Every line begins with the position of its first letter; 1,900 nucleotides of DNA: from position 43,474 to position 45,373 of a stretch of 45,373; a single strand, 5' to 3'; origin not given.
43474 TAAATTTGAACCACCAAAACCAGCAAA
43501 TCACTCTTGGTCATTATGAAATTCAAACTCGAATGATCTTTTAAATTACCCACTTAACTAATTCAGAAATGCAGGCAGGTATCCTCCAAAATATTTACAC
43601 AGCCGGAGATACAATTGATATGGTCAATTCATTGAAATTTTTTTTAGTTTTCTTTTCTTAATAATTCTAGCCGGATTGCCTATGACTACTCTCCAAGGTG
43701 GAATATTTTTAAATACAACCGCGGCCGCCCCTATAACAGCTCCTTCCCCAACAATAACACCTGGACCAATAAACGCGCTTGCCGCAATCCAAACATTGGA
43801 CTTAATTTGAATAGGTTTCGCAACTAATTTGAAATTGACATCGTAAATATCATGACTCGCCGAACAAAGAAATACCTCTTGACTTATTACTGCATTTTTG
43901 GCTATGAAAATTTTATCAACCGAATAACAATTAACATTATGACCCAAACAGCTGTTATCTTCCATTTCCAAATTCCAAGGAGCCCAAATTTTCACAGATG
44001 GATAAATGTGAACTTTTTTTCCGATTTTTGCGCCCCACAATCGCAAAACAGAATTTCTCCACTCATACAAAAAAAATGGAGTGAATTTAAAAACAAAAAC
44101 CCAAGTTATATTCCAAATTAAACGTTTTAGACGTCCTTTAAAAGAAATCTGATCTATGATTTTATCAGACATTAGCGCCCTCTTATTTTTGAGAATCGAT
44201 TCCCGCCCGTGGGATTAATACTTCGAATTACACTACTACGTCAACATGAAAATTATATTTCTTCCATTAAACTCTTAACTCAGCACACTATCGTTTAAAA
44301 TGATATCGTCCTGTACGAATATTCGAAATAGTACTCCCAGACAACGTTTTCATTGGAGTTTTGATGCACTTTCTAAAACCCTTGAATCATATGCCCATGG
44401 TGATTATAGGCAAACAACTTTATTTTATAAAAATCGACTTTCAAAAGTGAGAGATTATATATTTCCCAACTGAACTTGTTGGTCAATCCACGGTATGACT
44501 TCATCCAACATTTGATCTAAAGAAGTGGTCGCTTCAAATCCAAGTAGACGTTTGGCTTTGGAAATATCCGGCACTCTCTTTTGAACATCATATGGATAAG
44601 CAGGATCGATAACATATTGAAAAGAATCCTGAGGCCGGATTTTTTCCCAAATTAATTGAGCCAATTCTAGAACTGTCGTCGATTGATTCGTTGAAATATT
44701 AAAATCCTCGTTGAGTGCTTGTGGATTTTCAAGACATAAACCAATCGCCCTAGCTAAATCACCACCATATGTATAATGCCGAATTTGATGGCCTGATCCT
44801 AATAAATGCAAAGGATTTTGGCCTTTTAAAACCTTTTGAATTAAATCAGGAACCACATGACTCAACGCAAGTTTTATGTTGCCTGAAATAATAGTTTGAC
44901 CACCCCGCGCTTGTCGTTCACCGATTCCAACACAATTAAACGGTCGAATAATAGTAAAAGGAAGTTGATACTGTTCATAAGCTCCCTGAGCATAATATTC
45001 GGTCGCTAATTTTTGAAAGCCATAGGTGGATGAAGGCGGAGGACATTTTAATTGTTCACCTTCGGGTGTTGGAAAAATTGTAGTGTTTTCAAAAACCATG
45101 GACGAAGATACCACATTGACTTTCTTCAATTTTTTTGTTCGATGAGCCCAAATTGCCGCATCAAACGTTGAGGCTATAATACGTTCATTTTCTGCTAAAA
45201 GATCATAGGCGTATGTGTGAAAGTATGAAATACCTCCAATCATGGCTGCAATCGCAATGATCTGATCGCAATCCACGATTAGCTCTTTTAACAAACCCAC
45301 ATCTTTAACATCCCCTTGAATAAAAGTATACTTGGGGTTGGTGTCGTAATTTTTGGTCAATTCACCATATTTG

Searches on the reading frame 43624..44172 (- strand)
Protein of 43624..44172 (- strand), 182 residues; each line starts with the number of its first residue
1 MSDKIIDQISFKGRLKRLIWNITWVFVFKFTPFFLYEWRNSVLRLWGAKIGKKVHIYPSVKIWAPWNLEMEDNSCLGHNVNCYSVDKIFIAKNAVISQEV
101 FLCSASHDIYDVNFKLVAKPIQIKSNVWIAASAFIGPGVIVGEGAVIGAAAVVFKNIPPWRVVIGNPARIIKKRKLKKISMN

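Call 7: search_protein_families(library=pfam, proteins=[window:43624-44172:-], max_evalue=0.001)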
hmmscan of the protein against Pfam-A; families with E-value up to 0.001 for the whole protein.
window:43624-44172:- (182 aa): 2 families
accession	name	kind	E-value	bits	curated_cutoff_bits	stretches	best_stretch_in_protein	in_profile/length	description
PF00132.30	Hexapep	-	4.4e-09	36.1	27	1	121-153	2-34/36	Bacterial transferase hexapeptide (six repeats)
PF25084.1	LbH_EIF2B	-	0.00048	20.5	54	0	82-147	4-70/105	EIF2B subunit epsilon LbH domain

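Call 85: find_encoding_contigs(protein=window:43624-44172:-, flank=10000, max_places=2)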
Protein window:43624-44172:- (182 aa): 6 contigs read that carry it; 2 places shown.
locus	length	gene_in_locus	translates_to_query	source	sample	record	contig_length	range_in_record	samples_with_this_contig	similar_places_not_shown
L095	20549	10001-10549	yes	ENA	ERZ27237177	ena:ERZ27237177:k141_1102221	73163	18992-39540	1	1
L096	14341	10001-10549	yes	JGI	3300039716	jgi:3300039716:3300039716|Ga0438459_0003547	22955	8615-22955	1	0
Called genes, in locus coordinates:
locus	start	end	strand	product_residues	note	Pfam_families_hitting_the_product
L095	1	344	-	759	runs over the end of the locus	-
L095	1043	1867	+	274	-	PF05050:Methyltransf_21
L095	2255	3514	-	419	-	-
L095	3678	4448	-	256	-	-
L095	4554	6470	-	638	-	-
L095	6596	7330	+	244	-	PF00535:Glycos_transf_2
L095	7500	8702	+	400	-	PF03721:UDPG_MGDP_dh_N, PF00984:UDPG_MGDP_dh, PF03720:UDPG_MGDP_dh_C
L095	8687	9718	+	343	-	PF01073:3Beta_HSD (weak), PF01370:Epimerase, PF07993:NAD_binding_4, PF13460:NAD_binding_10 (weak), PF16363:GDP_Man_Dehyd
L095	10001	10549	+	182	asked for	PF00132:Hexapep (weak)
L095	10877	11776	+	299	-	PF00535:Glycos_transf_2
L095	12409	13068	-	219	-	PF13489:Methyltransf_23, PF07021:MetW, PF13847:Methyltransf_31, PF08241:Methyltransf_11, PF08242:Methyltransf_12, PF13649:Methyltransf_25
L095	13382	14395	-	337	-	PF00535:Glycos_transf_2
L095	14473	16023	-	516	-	PF01554:MatE, PF01943:Polysacc_synt, PF13440:Polysacc_synt_3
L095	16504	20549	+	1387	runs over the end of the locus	-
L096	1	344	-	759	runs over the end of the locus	-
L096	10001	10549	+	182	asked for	PF00132:Hexapep (weak)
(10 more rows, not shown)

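Call 88: search_protein_families(library=ncbifam, proteins=[L095:4554-6470:-, L095:3678-4448:-, L095:2255-3514:-], max_evalue=1)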
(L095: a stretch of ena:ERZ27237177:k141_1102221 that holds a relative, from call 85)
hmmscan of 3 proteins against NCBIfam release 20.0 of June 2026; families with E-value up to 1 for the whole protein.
L095:4554-6470:- (638 aa): 0 families

L095:3678-4448:- (256 aa): 0 families

L095:2255-3514:- (419 aa): 5 families
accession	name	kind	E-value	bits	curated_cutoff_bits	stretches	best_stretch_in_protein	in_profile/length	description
NF007640.0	PRK10307.1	subfamily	9.1e-17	61.1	276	1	223-406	223-408/411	WcaI family glycosyltransferase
TIGR04007.1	wcaI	equivalog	0.00014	20.6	800.45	1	228-348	230-352/407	colanic acid biosynthesis glycosyltransferase WcaI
NF011797.0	PRK15263.1-3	equivalog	0.0022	17.7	206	1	26-72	115-161/204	fimbrial-like protein YadL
TIGR04005.1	wcaL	equivalog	0.0081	15.1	537.6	1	228-379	221-377/406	colanic acid biosynthesis glycosyltransferase WcaL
NF047676.1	TeichurnBiosyTuaH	equivalog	0.036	12.9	550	1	243-332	228-317/384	teichuronic acid biosynthesis protein TuaH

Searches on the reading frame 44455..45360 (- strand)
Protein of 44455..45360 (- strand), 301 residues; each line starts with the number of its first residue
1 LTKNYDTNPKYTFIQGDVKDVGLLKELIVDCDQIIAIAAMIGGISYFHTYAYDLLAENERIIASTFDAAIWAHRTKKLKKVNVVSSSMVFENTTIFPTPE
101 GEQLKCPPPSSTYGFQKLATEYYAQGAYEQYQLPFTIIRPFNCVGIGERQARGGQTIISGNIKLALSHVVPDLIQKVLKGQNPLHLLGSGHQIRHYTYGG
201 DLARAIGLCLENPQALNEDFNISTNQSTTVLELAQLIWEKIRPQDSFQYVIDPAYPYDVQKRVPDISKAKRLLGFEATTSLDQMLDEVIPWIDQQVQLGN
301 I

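Call 7: search_protein_families(library=pfam, proteins=[window:44455-45360:-], max_evalue=0.001)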
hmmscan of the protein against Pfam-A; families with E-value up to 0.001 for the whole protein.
window:44455-45360:- (301 aa): 3 families
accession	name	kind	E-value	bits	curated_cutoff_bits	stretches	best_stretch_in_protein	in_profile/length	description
PF01370.27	Epimerase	-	2.9e-27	96.1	20.9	1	5-222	37-239/240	NAD dependent epimerase/dehydratase family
PF16363.11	GDP_Man_Dehyd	-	1.1e-23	84.7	27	1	5-287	48-331/332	GDP-mannose 4,6 dehydratase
PF07993.18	NAD_binding_4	-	6.4e-06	25.9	20.1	1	9-145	61-209/258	Male sterility protein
